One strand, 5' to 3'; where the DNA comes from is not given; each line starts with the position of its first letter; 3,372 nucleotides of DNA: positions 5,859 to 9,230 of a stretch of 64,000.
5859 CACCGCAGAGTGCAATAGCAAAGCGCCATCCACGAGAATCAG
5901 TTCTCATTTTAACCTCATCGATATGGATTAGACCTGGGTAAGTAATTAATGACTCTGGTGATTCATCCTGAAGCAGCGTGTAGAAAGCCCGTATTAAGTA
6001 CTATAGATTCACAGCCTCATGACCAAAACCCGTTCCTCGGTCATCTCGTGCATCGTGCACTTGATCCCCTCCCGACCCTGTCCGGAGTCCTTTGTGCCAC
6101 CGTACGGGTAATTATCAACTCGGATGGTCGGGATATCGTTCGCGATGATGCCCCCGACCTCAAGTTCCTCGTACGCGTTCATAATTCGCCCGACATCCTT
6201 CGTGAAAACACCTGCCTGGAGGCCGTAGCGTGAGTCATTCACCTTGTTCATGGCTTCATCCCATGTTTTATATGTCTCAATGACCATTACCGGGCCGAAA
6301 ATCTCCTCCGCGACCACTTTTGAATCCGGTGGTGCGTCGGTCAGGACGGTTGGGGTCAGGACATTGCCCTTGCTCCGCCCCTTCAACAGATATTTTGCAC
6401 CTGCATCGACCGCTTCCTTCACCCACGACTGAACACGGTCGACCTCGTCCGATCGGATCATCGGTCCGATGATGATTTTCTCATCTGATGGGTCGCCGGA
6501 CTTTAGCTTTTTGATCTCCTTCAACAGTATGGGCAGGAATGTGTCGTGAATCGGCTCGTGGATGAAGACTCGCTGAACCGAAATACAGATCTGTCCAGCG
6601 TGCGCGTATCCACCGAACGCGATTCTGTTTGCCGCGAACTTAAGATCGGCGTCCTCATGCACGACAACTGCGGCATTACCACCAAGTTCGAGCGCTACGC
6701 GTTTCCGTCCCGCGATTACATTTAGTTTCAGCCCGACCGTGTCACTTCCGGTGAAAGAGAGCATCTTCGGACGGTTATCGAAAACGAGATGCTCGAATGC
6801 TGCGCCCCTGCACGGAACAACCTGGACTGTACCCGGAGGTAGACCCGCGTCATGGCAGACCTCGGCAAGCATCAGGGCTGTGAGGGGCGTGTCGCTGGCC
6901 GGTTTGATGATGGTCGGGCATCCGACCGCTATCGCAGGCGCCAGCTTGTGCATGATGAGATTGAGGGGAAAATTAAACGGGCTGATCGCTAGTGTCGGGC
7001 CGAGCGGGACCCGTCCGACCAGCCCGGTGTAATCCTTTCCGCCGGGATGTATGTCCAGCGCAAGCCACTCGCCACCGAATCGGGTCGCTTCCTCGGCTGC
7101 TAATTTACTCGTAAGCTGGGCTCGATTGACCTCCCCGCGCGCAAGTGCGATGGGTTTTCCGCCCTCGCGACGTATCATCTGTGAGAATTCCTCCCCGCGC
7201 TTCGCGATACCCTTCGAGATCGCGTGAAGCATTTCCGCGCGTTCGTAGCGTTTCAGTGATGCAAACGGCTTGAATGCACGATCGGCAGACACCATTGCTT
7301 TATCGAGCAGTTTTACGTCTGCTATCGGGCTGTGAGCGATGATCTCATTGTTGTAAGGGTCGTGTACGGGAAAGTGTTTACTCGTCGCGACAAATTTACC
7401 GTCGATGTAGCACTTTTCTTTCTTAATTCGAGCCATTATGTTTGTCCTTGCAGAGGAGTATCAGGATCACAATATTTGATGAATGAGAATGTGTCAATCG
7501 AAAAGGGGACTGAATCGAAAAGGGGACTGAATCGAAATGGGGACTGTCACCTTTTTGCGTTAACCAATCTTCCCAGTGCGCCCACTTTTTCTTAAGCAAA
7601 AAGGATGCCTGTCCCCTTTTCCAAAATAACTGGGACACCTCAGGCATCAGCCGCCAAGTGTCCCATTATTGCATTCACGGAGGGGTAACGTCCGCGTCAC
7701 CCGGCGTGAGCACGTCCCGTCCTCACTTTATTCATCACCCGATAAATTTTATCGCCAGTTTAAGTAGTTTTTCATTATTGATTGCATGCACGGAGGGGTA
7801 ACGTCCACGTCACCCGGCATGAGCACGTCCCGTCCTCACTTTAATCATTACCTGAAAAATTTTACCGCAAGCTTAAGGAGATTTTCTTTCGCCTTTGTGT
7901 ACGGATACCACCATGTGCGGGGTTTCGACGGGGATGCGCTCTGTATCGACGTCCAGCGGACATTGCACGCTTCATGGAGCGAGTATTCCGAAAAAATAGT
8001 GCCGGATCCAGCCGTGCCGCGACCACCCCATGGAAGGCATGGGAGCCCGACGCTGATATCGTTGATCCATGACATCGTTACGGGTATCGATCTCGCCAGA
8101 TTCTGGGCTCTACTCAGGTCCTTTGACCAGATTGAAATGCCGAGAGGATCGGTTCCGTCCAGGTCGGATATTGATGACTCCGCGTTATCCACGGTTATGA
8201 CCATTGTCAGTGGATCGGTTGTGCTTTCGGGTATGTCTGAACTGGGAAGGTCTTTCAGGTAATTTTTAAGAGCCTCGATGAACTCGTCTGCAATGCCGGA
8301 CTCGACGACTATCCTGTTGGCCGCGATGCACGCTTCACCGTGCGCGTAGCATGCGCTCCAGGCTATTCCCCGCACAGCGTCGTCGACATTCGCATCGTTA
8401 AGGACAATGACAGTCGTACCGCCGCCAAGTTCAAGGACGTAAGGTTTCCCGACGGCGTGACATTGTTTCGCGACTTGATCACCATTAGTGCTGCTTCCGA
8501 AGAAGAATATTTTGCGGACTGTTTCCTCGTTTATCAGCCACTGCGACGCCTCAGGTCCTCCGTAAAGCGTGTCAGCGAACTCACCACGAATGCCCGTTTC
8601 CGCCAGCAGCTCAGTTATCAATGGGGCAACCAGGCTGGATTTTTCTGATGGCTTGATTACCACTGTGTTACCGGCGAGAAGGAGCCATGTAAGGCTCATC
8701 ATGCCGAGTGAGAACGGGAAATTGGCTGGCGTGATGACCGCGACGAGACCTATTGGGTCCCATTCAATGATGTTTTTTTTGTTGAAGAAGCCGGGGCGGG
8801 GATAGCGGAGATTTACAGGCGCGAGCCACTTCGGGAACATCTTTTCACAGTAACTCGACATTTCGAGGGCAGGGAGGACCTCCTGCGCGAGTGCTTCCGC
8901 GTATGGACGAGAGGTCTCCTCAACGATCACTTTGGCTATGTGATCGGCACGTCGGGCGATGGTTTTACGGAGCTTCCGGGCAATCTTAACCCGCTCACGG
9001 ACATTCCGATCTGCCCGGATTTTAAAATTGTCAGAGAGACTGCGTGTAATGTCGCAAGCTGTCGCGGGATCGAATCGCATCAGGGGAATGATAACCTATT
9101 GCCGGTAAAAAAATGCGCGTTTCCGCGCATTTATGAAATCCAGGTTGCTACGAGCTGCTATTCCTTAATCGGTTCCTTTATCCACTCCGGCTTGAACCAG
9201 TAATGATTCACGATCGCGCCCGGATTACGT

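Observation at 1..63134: Seven paralogous lipoproteins share an unassigned ~350-aa N-terminal module with interchangeable C-terminal domains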

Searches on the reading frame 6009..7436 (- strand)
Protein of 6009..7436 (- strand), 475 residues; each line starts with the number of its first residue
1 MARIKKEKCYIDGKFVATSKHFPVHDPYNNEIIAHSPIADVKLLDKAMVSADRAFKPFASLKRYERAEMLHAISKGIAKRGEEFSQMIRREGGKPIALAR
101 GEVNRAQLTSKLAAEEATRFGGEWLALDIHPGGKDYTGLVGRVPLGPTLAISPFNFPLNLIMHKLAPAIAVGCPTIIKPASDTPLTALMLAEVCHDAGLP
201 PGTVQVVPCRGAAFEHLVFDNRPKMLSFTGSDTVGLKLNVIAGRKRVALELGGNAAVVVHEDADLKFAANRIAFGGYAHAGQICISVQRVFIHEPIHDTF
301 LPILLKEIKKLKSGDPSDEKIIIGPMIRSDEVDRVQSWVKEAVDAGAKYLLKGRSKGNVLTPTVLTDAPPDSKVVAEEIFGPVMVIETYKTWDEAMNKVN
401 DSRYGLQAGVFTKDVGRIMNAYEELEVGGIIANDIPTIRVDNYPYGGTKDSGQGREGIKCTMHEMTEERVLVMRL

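Call 15: search_protein_families(library=pfam, proteins=[window:6009-7436:-], max_evalue=0.001)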
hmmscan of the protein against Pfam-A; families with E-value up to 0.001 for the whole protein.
window:6009-7436:- (475 aa): 1 family
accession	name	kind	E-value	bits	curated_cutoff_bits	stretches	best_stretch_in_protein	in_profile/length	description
PF00171.27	Aldedh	-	3e-140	468.3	23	1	18-469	5-459/461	Aldehyde dehydrogenase family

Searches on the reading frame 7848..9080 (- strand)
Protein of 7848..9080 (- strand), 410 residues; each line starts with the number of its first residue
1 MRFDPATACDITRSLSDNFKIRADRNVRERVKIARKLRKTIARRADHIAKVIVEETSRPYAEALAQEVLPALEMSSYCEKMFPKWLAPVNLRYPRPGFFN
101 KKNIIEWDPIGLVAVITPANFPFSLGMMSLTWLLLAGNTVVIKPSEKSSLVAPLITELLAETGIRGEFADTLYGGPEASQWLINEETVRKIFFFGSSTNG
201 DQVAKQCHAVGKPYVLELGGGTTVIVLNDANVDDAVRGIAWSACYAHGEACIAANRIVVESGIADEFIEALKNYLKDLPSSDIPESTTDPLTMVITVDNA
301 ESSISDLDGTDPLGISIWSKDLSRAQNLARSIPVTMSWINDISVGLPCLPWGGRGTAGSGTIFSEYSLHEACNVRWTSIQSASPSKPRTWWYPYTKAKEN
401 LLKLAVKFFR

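Call 15: search_protein_families(library=pfam, proteins=[window:7848-9080:-], max_evalue=0.001)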
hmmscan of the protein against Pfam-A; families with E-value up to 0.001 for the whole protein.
window:7848-9080:- (410 aa): 2 families
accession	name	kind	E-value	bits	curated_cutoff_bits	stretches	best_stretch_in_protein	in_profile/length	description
PF00171.27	Aldedh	-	6.7e-69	233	23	2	18-282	41-300/461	Aldehyde dehydrogenase family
PF05893.19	LuxC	-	5.3e-10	39.2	21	1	101-289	80-272/401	Acyl-CoA reductase (LuxC)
